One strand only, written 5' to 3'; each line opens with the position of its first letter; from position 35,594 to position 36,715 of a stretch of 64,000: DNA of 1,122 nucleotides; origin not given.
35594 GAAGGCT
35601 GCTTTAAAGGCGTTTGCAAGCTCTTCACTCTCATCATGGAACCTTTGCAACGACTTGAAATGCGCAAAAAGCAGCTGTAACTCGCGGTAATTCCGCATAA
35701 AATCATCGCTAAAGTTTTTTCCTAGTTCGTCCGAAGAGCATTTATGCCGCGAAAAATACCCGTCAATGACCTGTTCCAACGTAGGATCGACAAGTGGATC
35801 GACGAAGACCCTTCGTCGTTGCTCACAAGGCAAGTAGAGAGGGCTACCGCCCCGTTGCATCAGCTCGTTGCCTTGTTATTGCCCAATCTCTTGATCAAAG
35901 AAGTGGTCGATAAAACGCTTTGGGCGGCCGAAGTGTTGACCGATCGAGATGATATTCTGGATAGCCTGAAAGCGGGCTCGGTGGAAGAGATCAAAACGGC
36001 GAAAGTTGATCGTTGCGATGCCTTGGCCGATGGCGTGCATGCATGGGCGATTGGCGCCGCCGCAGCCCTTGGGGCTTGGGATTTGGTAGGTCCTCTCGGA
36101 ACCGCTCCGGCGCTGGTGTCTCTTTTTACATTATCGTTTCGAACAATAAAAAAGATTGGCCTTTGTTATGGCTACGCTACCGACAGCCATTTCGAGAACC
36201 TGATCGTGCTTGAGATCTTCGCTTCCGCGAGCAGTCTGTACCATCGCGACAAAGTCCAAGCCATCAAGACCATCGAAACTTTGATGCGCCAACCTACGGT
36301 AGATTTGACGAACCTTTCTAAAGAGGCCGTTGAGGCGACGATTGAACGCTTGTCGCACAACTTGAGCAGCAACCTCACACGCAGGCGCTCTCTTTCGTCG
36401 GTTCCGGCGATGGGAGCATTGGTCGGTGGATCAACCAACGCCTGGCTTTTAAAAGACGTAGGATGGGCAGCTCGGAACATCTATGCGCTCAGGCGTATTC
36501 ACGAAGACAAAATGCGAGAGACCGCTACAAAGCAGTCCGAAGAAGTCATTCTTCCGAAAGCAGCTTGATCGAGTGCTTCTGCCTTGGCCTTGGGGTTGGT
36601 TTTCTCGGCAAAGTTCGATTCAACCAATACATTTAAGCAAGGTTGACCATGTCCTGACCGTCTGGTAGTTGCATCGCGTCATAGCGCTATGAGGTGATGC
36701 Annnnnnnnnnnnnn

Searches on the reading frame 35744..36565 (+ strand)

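Call 75: search_protein_families(library=pfam, proteins=[window:35744-36565:+], max_evalue=0.001)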
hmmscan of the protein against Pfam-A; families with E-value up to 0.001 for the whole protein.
window:35744-36565:+ (274 aa): 1 family
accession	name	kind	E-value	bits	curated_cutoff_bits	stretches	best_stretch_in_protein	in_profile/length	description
PF12787.12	EcsC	-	9.5e-27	94.6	30.4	1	13-252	5-240/240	EcsC protein family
